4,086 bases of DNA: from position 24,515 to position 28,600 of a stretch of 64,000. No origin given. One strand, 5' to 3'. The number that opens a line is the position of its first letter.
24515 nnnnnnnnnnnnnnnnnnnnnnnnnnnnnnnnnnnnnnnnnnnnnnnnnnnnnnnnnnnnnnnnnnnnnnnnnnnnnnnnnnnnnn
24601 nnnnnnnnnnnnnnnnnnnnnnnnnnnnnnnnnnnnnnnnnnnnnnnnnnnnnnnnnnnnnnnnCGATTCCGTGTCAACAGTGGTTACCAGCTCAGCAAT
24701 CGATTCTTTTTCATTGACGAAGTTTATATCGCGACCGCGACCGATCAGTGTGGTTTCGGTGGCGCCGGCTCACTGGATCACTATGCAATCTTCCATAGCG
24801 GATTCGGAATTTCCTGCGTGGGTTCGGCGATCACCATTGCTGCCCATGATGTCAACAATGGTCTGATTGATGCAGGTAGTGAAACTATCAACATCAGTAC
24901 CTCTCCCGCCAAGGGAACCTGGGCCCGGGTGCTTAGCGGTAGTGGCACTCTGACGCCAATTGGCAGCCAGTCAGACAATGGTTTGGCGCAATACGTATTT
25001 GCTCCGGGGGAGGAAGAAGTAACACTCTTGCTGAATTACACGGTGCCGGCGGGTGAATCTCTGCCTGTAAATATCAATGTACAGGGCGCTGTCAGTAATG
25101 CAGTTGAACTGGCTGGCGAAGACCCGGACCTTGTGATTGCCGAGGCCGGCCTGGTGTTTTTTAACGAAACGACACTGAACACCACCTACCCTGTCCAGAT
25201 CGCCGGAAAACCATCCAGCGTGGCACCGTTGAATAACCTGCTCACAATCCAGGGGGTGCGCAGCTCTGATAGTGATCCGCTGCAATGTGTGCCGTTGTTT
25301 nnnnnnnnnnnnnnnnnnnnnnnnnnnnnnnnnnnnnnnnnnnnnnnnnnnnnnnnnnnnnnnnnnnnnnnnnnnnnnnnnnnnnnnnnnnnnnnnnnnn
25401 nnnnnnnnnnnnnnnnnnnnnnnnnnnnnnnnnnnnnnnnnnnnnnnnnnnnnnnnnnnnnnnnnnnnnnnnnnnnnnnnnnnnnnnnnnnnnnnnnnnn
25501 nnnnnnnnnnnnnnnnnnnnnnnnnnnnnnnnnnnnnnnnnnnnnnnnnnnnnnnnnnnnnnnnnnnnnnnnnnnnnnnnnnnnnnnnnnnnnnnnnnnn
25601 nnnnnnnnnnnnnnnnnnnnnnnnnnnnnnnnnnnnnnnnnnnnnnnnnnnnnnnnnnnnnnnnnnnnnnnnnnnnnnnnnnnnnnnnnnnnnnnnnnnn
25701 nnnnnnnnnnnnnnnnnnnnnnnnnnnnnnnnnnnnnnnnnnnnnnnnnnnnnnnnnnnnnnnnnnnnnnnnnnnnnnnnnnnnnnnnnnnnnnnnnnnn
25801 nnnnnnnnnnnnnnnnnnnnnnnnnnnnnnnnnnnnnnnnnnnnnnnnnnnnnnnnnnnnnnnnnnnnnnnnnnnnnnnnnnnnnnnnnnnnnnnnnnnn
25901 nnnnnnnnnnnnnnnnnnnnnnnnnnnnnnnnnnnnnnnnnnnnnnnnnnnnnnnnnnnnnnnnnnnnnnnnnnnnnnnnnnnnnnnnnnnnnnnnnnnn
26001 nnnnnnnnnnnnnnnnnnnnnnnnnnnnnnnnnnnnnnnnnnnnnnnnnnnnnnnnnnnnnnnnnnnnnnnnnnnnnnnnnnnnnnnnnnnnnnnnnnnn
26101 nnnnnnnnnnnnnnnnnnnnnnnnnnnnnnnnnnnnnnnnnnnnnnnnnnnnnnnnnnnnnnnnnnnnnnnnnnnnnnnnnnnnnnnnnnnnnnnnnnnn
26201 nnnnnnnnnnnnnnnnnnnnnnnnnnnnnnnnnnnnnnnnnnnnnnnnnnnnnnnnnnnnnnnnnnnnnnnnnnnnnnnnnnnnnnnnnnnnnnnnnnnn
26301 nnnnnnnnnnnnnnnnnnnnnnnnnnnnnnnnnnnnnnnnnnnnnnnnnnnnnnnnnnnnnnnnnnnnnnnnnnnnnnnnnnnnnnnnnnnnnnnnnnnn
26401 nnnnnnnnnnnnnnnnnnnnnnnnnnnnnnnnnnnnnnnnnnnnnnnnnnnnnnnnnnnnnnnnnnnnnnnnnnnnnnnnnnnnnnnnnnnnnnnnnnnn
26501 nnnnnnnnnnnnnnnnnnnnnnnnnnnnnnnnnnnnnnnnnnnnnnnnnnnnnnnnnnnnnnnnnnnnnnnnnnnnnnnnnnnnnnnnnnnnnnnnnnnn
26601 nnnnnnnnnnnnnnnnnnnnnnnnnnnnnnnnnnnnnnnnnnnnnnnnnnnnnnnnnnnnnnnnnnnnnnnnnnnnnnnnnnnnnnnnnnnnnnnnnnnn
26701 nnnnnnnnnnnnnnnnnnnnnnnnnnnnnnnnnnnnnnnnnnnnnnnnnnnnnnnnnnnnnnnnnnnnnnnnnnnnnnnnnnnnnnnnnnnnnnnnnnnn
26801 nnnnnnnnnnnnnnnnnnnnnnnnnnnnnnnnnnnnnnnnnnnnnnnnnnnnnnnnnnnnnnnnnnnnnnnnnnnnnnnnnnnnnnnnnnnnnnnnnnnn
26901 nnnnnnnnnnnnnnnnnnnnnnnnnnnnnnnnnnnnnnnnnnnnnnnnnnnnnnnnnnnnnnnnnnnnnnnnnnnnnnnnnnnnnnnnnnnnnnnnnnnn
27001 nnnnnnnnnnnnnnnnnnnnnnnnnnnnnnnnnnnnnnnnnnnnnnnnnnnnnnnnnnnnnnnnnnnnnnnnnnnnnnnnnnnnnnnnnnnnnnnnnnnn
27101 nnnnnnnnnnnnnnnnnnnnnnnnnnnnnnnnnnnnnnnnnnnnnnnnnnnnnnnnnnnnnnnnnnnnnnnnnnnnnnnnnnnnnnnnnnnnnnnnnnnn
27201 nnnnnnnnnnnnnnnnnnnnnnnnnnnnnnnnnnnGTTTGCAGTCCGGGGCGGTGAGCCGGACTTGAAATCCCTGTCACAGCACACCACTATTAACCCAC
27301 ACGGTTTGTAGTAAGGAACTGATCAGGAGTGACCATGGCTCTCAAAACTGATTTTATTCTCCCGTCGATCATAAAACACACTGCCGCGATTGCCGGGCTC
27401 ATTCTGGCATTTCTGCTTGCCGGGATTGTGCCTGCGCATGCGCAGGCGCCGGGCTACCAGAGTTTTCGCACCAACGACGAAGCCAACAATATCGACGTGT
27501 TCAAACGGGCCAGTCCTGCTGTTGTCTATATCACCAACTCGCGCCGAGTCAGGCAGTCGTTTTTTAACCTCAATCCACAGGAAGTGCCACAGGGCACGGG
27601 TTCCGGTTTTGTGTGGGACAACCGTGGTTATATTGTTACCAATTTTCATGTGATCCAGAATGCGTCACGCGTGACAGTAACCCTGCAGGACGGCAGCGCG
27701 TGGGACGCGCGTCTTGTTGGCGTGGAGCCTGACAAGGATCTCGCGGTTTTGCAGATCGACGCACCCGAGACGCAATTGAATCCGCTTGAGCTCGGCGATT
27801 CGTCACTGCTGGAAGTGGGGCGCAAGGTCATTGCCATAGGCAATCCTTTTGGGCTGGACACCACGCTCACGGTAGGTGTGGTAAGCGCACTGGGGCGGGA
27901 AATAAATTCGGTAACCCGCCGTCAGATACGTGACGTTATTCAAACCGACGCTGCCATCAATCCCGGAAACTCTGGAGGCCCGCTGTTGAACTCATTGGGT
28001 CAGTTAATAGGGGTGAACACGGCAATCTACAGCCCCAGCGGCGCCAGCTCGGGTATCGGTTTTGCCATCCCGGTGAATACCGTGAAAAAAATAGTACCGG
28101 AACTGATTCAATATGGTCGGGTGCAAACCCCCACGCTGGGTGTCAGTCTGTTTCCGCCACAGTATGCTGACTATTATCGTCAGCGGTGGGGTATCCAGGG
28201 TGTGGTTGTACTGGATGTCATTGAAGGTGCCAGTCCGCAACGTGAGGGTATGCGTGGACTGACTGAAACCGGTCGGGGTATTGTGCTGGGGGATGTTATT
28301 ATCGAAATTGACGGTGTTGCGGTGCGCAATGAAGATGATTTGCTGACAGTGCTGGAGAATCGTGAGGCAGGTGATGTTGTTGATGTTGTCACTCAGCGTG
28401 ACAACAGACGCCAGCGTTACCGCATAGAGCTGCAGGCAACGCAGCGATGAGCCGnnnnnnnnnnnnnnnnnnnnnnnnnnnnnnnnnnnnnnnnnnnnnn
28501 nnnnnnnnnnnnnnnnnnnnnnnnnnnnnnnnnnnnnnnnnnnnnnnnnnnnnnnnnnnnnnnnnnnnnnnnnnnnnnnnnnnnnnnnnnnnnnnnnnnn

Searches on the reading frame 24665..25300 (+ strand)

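Call 11: search_protein_families(library=pfam, proteins=[window:24665-25300:+], max_evalue=1)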
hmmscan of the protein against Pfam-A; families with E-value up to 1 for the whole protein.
window:24665-25300:+ (212 aa): 1 family
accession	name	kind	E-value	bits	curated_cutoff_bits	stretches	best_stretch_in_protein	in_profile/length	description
PF24252.1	CdrL_M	-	0.27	12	27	1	127-155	37-65/77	CdrL-like, middle region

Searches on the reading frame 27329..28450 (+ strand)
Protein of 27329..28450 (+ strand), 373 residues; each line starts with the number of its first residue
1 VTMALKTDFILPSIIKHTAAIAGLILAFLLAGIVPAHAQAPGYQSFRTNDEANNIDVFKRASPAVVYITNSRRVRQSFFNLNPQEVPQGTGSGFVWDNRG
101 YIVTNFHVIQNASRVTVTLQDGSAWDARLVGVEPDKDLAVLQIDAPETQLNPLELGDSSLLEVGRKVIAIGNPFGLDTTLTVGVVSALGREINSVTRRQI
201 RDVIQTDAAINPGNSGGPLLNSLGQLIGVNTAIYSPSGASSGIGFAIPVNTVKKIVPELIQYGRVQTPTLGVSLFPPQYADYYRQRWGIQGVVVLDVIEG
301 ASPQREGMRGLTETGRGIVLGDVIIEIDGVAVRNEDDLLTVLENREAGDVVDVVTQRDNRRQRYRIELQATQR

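Call 9: search_protein_families(library=ncbifam, proteins=[window:27329-28450:+], max_evalue=0.001)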
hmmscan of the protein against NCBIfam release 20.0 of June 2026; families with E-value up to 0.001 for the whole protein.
window:27329-28450:+ (373 aa): 12 families
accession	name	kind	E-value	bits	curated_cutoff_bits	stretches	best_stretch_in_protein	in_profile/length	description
TIGR02037.1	degP_htrA_DO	subfamily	1.6e-87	294.3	416.2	1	78-371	39-330/434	Do family serine endopeptidase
NF041521.1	HhoA_HhoB_HtrA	equivalog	1.1e-72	245.1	450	1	78-369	40-332/335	HhoA/HhoB/HtrA family serine endopeptidase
NF047968.1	SerProtHtrA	equivalog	2e-70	237.9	470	1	49-367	49-356/357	serine protease HtrA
TIGR02038.1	protease_degS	equivalog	1.4e-61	208.6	422.95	1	19-367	7-345/351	outer membrane-stress sensor serine endopeptidase DegS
NF008147.1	PRK10898.1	equivalog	1.2e-60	205.6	408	1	19-369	8-348/352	outer membrane-stress sensor serine endopeptidase DegS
NF007526.1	PRK10139.1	equivalog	9.4e-57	192.7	756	1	87-370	89-361/456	serine endoprotease DegQ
NF008189.1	PRK10942.1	equivalog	4.6e-56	190.3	720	1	84-273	108-295/477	serine endoprotease DegP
NF050055.1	SerProtHtrAMycob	equivalog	4.6e-53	180.8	800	1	71-363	208-493/502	serine protease HtrA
NF040960.1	MamE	equivalog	7.4e-51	173.5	800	1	81-261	115-295/659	magnetosome formation protease MamE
NF053637.1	SerProtHtrAspr2045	equivalog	2.3e-45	155.2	650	1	49-369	60-387/394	serine protease HtrA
NF033740.0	MarP_fam_protase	equivalog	8.2e-27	94.2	250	1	88-259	210-377/390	MarP family serine protease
NF040961.1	MamO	equivalog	4.4e-24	84.8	800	1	57-262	78-270/648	magnetosome protein MamO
